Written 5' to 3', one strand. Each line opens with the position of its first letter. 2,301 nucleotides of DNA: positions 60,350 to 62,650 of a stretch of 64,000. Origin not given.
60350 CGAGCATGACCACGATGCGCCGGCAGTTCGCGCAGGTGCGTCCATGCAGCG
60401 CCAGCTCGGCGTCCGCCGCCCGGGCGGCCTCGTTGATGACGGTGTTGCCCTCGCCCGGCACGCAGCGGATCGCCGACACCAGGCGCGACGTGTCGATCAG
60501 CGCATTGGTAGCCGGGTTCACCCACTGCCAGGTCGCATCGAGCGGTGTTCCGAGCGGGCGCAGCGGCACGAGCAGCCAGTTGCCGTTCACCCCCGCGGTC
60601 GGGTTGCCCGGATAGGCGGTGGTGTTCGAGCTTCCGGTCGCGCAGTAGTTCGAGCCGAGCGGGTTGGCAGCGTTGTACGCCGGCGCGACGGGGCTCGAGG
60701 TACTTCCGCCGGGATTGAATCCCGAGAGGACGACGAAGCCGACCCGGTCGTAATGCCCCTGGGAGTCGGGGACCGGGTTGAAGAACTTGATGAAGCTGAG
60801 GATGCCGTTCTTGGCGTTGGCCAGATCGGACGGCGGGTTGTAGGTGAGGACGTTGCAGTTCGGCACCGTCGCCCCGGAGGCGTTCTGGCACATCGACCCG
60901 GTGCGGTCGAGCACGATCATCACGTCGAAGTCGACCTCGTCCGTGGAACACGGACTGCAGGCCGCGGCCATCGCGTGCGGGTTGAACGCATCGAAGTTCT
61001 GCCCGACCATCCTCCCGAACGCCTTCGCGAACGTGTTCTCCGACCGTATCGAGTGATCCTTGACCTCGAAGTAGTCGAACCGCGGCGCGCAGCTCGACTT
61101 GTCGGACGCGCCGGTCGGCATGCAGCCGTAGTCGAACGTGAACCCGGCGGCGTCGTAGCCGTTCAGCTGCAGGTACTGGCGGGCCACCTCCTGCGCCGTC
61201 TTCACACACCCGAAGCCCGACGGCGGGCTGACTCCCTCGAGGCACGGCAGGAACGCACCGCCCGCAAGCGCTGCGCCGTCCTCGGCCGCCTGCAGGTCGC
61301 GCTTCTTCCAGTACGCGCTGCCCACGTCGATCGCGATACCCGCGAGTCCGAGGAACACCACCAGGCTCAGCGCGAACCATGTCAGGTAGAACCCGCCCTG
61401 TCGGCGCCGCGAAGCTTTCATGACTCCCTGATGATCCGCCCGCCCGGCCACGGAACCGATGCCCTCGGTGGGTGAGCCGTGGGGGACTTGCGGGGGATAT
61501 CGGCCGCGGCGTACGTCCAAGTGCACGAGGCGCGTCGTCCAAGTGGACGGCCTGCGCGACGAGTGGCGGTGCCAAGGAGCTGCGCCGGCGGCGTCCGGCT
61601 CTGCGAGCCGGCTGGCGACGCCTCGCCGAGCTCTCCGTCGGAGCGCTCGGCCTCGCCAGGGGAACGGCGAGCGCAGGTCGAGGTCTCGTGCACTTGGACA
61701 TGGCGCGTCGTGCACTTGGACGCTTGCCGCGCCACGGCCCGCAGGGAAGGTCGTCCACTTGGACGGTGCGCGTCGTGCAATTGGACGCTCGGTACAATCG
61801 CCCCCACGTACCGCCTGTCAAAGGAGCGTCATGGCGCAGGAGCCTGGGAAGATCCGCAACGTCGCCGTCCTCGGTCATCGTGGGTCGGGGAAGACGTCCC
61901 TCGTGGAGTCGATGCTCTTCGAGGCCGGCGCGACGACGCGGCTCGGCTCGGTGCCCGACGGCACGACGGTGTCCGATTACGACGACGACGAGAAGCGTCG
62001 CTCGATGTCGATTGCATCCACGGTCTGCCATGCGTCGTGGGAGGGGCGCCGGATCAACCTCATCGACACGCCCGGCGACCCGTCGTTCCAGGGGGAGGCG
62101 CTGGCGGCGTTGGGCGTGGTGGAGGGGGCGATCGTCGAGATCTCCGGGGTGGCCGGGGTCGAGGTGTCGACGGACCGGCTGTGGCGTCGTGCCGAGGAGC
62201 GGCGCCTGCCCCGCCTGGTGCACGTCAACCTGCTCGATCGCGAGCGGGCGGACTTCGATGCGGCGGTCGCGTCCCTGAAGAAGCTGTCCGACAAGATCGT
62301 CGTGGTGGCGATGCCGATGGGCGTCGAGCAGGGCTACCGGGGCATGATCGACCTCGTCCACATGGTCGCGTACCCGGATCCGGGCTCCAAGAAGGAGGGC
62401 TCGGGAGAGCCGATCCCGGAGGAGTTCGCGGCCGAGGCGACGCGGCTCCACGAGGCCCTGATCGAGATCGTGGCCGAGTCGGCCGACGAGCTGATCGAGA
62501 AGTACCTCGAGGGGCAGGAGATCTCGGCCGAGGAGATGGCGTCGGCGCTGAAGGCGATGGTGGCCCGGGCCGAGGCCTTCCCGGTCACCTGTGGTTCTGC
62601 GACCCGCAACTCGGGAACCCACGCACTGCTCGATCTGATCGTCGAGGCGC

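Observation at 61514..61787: Six phased 14-bp dyad boxes in three two-box modules between the Tad locus and an EF-G paralog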

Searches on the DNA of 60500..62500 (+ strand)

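Call 7: search_rna_families(source=window, start=60500, end=62500, threshold=evalue, max_evalue=10)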
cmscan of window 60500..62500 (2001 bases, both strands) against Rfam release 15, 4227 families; matches with E-value up to 10: 2.
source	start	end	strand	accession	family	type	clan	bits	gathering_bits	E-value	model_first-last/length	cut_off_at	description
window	61666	61775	+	RF01718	Polynucleobacter-1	Gene; sRNA;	-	19.7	37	0.16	1-141/141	no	Polynucleobacter-1 RNA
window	62037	62069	-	RF01151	snoU82P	Gene; snRNA; snoRNA; CD-box;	-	11.4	42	9.1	1-55/55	no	Small nucleolar RNA U82P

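Call 82: search_dna_similar(query=window:61505-61795:+, collection=plasmids, mode=distant, max_evalue=1, max_rows=10)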
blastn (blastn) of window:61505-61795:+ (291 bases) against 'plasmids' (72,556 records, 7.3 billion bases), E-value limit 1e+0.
Records with a match: 20; places in all: 20; records where one place covers at least 80% of the query: 0.
Best place of each record, by identity: >=99% 1; 95-99% 1; 90-95% 8; 80-90% 7; 60-80% 3.
By first word of the organism name: Rhizobium 7; Streptomyces 5; Eleftheria 1; Ancylobacter 1; Paracoccaceae 1; Novosphingobium 1; Ralstonia 1; Burkholderia 1; Halomicrobium 1; Shinella 1.
By predicted mobility (MOB-suite, as given by PLSDB): non-mobilizable 11; conjugative 6; mobilizable 3.
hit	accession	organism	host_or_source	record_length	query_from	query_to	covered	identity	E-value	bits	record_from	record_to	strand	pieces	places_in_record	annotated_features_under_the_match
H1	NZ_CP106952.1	Eleftheria terrae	soil sample,soil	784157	55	124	24%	72.6%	9e-1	41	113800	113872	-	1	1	HAD-IA family hydrolase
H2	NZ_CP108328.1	Streptomyces jietaisiensis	-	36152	94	151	20%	78.0%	3e-1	44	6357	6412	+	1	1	hypothetical protein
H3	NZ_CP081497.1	Streptomyces sp. BHT-5-2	whole organism,plant soil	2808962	84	133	17%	80.4%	7e-2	45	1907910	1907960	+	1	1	none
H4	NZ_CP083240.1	Ancylobacter polymorphus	activated sludge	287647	85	133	17%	79.6%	9e-1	42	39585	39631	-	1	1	DUF1403 family protein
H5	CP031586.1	Paracoccaceae bacterium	Isolate culture,marine surface water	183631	67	110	15%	81.8%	9e-1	41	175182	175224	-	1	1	galB: 4-oxalmesaconate hydratase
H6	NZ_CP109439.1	Streptomyces sp. NBC_01483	-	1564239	120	161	14%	83.3%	9e-1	42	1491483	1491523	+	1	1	none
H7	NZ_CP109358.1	Streptomyces sp. NBC_01562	-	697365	120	161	14%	83.3%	9e-1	42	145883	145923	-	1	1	carboxylesterase family protein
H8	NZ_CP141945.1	Novosphingobium sp. RL4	Rheum palmatum L.,Single ...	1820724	128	170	15%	81.4%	9e-1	41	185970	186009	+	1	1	none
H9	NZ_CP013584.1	Rhizobium phaseoli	Phaseolus vulgaris,Whole ...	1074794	99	131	11%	90.9%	3e-1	44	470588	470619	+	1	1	record has no annotation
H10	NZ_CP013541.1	Rhizobium phaseoli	Phaseolus vulgaris,Whole ...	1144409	99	131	11%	90.9%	3e-1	44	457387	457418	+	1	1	record has no annotation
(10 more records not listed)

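Call 83: search_dna_similar(query=window:61505-61795:+, collection=phages, mode=distant, max_evalue=1, max_rows=10)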
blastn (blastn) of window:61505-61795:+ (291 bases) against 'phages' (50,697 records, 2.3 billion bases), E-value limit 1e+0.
Records with a match: 46; places in all: 46; records where one place covers at least 80% of the query: 0.
Best place of each record, by identity: 80-90% 43; 60-80% 3.
By first word of the organism name: Microbacterium 43; Ralstonia 3.
By host as written in the record: Microbacterium foliorum NRRL B-24224 32; Microbacterium foliorum NRRL B-24224 SEA 8; Ralstonia solanacearum 3; - 1; Microbacterium sp. 1; Microbacterium sp. Casco Bay 1.
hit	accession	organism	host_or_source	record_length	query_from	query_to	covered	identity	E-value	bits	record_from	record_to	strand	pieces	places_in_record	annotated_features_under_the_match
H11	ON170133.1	Ralstonia phage YO079_4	Ralstonia solanacearum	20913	116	176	21%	75.8%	1e+0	39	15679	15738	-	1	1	record has no annotation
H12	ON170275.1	Ralstonia phage YO163_4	Ralstonia solanacearum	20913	116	176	21%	75.8%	1e+0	39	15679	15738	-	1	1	record has no annotation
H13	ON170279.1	Ralstonia phage YO164_4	Ralstonia solanacearum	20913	116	176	21%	75.8%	1e+0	39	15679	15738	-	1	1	record has no annotation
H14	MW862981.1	Microbacterium phage Honk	Microbacterium foliorum NRRL B-24224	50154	120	170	18%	83.0%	7e-3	47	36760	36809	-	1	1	57: hypothetical protein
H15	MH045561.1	Microbacterium phage PaoPu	Microbacterium foliorum NRRL B-24224 SEA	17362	73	118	16%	83.0%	8e-2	44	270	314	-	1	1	1: hypothetical protein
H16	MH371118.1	Microbacterium phage KayPaulus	Microbacterium foliorum NRRL B-24224 SEA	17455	73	118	16%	83.0%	8e-2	44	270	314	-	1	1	1: hypothetical protein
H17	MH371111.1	Microbacterium phage Quaker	Microbacterium foliorum NRRL B-24224 SEA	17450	73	118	16%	83.0%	8e-2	44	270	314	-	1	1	1: hypothetical protein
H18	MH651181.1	Microbacterium phage Minima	-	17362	73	118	16%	83.0%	8e-2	44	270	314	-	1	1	1: hypothetical protein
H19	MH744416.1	Microbacterium phage Dongwon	Microbacterium foliorum NRRL B-24224 SEA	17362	73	118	16%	83.0%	8e-2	44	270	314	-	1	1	1: hypothetical protein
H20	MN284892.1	Microbacterium phage Bradley2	Microbacterium foliorum NRRL B-24224 SEA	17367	73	118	16%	83.0%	8e-2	44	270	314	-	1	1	1: hypothetical protein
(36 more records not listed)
